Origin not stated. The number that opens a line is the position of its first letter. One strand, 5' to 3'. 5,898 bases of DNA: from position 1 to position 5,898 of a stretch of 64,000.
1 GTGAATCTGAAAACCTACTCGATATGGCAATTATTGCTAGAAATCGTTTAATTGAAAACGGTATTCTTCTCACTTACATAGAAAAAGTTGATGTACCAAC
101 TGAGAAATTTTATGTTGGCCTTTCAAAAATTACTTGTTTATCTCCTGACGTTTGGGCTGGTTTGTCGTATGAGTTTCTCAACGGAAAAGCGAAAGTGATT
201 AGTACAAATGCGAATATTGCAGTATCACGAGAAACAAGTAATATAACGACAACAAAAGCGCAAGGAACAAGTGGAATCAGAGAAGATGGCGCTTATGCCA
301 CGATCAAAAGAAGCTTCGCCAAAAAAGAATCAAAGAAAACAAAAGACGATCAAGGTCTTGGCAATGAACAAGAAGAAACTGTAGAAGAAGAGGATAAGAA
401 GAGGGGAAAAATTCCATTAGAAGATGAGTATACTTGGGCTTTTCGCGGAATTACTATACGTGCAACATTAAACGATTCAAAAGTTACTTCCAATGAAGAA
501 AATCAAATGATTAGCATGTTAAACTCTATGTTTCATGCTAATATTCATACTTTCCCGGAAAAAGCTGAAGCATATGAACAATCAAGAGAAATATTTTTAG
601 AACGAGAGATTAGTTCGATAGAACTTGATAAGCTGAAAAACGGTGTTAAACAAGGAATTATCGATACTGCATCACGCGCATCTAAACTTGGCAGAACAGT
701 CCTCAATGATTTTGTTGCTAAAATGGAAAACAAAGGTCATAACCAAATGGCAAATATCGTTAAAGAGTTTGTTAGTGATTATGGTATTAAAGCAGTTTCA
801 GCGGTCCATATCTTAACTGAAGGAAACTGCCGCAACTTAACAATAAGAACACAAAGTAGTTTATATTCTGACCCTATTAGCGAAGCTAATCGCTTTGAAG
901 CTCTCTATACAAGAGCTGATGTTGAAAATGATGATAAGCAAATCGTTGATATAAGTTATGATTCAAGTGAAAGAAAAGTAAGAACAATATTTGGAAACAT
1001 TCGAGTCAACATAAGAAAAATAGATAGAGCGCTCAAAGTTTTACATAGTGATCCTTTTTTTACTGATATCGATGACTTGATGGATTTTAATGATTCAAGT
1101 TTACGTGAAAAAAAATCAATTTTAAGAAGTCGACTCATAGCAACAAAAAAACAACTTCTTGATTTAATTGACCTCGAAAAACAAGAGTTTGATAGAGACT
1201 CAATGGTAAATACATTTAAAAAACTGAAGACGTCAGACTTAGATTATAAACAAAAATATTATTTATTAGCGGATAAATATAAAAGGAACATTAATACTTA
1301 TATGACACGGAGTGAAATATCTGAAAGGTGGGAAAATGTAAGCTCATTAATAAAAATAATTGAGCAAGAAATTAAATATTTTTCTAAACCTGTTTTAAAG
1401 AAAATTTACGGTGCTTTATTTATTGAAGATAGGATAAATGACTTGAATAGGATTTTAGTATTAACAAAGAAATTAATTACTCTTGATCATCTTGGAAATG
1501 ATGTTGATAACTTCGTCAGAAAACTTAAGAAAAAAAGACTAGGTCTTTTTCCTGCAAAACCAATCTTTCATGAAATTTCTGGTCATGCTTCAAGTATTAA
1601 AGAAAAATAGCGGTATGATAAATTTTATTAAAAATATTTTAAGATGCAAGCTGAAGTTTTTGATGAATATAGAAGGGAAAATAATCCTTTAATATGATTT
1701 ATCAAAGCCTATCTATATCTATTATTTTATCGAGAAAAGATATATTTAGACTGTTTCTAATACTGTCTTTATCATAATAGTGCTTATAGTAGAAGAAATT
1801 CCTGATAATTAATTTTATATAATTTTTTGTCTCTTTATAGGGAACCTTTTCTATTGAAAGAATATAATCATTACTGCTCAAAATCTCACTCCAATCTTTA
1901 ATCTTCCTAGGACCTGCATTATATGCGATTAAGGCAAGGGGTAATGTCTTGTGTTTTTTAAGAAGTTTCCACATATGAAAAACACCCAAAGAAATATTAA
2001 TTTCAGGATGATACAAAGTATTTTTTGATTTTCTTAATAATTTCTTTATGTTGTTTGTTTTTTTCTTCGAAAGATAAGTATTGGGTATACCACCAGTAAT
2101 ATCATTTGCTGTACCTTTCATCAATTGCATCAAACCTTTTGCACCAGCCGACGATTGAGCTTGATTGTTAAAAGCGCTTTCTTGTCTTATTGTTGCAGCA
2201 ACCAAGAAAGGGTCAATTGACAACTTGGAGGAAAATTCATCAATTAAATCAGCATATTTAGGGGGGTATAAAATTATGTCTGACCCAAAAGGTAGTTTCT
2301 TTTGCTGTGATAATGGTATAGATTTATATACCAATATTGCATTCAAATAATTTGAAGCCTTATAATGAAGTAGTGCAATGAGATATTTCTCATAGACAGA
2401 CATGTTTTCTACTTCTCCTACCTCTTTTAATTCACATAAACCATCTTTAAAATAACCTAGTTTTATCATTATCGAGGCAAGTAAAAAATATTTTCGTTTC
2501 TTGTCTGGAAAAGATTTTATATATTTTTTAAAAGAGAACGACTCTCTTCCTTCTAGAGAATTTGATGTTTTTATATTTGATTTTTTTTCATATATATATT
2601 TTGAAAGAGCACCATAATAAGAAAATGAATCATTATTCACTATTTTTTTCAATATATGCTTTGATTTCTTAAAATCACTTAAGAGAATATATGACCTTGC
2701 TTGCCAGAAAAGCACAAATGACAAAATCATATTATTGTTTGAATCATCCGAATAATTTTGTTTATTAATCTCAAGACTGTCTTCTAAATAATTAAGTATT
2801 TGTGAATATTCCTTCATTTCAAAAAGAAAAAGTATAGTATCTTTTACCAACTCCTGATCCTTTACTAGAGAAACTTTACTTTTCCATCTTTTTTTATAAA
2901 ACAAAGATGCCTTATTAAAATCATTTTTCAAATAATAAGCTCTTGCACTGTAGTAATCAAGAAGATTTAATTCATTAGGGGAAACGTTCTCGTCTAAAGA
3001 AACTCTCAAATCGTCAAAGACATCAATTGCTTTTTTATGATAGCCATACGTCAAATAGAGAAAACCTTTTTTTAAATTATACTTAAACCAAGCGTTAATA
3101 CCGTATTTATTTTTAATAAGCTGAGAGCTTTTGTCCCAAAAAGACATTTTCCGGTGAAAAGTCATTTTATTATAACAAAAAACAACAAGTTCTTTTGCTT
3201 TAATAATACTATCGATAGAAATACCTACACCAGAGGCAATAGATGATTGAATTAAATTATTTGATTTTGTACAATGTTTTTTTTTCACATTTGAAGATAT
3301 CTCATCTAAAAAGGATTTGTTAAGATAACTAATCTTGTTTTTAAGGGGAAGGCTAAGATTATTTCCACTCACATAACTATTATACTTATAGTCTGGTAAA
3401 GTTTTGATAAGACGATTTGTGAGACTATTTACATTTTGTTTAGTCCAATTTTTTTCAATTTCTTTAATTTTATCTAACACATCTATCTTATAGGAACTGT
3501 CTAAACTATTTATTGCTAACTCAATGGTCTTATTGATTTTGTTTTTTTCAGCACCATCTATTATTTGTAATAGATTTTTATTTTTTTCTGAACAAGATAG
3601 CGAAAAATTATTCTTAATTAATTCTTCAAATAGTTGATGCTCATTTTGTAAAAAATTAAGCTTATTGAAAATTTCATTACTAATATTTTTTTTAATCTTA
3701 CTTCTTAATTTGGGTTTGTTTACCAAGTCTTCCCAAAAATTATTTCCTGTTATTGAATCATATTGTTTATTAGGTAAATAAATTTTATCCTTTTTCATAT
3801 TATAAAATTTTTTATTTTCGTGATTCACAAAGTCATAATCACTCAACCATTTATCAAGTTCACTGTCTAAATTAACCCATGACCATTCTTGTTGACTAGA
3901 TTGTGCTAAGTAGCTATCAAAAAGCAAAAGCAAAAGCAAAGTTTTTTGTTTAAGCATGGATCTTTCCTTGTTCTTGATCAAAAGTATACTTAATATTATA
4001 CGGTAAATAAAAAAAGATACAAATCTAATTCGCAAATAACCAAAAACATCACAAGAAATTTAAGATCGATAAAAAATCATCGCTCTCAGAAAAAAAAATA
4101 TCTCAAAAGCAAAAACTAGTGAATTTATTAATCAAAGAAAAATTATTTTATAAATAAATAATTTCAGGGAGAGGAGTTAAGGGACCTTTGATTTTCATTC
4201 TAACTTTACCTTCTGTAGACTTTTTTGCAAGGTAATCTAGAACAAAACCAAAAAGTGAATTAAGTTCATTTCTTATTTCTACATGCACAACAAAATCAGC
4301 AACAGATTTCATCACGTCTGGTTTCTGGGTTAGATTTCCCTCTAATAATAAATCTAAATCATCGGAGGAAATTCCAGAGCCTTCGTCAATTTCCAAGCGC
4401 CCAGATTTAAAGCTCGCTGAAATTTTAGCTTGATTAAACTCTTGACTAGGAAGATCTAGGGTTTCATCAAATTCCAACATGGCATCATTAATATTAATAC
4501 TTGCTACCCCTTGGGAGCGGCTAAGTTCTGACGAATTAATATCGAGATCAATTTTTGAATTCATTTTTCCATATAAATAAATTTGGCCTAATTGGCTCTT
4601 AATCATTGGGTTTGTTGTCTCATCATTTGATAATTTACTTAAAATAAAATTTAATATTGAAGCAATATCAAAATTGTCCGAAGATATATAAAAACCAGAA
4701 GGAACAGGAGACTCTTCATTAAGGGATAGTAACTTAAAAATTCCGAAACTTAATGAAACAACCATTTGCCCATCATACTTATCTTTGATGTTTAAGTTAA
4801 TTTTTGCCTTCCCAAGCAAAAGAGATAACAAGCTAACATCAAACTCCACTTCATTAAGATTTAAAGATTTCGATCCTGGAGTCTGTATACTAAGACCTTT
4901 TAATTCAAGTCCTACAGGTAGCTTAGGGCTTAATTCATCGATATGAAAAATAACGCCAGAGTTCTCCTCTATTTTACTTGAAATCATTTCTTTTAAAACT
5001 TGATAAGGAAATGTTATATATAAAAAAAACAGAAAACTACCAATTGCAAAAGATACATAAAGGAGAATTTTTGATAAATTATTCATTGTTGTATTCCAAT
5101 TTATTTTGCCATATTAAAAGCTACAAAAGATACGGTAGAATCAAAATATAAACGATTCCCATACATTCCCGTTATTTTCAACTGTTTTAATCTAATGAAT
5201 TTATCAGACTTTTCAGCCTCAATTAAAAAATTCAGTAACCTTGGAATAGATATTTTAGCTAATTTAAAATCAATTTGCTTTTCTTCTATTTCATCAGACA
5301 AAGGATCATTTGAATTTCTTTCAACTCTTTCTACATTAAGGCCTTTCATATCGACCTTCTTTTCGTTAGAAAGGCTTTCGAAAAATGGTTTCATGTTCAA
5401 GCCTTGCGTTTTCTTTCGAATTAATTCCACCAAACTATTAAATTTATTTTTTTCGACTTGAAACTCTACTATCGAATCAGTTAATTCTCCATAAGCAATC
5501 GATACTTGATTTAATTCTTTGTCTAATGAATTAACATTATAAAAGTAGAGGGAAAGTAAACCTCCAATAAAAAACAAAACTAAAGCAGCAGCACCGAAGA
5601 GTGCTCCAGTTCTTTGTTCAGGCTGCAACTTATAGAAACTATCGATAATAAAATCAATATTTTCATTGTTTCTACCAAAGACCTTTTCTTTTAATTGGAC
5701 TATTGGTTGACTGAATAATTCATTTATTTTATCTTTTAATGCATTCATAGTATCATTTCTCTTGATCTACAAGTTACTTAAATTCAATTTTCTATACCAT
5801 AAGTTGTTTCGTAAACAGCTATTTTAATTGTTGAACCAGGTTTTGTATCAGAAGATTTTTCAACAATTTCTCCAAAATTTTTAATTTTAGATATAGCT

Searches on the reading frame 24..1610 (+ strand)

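Call 8: search_protein_families(library=pfam, proteins=[window:24-1610:+], max_evalue=0.01)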
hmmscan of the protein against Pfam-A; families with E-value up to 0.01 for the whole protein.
window:24-1610:+ (528 aa): 0 families

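Call 49: search_protein_families(library=ncbifam, proteins=[window:24-1610:+], max_evalue=0.01)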
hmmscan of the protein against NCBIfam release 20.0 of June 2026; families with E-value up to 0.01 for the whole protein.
window:24-1610:+ (528 aa): 1 family
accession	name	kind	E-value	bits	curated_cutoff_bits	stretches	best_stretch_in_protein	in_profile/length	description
NF045879.1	ICE_Mbov_0392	equivalog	0.004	17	40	1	401-490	2-94/188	Mbov_0392 family ICE element protein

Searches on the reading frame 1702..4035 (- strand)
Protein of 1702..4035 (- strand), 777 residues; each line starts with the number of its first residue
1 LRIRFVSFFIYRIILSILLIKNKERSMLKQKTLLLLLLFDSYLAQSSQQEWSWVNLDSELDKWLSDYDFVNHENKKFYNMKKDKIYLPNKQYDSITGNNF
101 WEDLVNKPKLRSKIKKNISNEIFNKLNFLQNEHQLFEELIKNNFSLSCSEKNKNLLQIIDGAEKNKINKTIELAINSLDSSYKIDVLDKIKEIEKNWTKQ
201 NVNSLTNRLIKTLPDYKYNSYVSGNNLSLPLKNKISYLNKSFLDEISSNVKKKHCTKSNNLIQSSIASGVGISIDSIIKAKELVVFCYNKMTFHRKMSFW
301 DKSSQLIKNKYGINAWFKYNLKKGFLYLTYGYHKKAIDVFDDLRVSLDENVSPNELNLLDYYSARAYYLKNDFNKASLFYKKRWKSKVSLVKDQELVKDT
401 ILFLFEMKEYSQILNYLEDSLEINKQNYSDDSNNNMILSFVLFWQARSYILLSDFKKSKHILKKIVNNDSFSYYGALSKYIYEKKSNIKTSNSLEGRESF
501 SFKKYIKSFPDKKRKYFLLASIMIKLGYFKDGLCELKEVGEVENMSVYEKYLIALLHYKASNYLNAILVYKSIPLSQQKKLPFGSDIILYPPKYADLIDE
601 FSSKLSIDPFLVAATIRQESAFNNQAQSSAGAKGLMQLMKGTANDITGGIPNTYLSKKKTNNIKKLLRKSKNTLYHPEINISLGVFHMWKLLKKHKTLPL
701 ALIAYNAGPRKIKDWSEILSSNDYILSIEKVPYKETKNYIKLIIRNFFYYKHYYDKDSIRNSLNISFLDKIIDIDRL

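Call 8: search_protein_families(library=pfam, proteins=[window:1702-4035:-], max_evalue=0.01)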
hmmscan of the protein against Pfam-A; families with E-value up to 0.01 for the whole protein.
window:1702-4035:- (777 aa): 3 families
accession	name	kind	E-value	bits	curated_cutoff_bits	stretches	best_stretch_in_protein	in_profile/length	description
PF01464.25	SLT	-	5.5e-23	81.2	21.3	1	597-717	2-106/117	Transglycosylase SLT domain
PF12895.13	ANAPC3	-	0.0011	19.6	27.2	0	502-570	12-79/82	Anaphase-promoting complex, cyclosome, subunit 3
PF13174.12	TPR_6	-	0.0085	17.1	26.3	0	441-468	2-29/33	Tetratricopeptide repeat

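Call 49: search_protein_families(library=ncbifam, proteins=[window:1702-4035:-], max_evalue=0.01)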
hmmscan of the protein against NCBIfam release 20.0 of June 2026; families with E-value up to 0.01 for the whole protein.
window:1702-4035:- (777 aa): 4 families
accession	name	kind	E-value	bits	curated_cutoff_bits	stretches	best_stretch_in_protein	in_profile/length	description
NF047373.1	BB0259_flg_lyt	exception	1.9e-38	132.8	234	1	456-760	416-698/705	flagellar assembly lytic transglycosylase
NF008631.0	PRK11619.1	equivalog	5.6e-22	77.9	536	1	590-757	475-631/644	murein transglycosylase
NF008112.0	PRK10859.1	equivalog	1.2e-08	33.9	354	1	592-646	288-340/483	membrane-bound lytic murein transglycosylase MltF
NF008670.0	PRK11671.1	equivalog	2.2e-07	30.4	375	1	593-691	191-277/359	membrane-bound lytic murein transglycosylase MltC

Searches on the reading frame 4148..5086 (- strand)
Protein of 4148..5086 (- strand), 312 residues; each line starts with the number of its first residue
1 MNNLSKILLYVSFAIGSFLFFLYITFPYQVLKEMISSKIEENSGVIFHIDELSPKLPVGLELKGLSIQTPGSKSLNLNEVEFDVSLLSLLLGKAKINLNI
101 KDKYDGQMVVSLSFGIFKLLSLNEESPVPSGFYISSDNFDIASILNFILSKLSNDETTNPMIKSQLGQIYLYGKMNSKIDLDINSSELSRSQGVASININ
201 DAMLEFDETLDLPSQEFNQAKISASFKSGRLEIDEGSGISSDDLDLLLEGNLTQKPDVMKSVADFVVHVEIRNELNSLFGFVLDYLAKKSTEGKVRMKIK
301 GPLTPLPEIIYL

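Call 8: search_protein_families(library=pfam, proteins=[window:4148-5086:-], max_evalue=0.01)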
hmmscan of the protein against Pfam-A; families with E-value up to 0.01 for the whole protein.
window:4148-5086:- (312 aa): 0 families

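Call 49: search_protein_families(library=ncbifam, proteins=[window:4148-5086:-], max_evalue=0.01)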
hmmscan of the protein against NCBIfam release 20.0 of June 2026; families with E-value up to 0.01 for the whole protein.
window:4148-5086:- (312 aa): 1 family
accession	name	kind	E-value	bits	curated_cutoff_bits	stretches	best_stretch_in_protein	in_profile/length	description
TIGR04411.1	T2SS_GspN_Lepto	equivalog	1.2e-30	107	50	2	5-101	3-98/280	type II secretion system protein GspN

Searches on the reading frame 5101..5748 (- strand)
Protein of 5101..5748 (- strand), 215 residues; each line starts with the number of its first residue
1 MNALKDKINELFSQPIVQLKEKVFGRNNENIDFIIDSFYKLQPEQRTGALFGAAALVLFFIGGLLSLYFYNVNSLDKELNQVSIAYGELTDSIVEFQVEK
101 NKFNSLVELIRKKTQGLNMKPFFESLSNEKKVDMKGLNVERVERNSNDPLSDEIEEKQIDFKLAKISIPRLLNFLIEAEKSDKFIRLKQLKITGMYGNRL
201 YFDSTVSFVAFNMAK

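Call 8: search_protein_families(library=pfam, proteins=[window:5101-5748:-], max_evalue=0.01)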
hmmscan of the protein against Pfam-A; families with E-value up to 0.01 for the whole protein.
window:5101-5748:- (215 aa): 1 family
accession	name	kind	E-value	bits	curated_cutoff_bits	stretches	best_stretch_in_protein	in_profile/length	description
PF25078.1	DUF7801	-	0.004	17.8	33.2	1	71-120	96-145/155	Domain of unknown function (DUF7801)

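Call 49: search_protein_families(library=ncbifam, proteins=[window:5101-5748:-], max_evalue=0.01)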
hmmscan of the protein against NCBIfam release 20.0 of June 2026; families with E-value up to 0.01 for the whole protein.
window:5101-5748:- (215 aa): 0 families
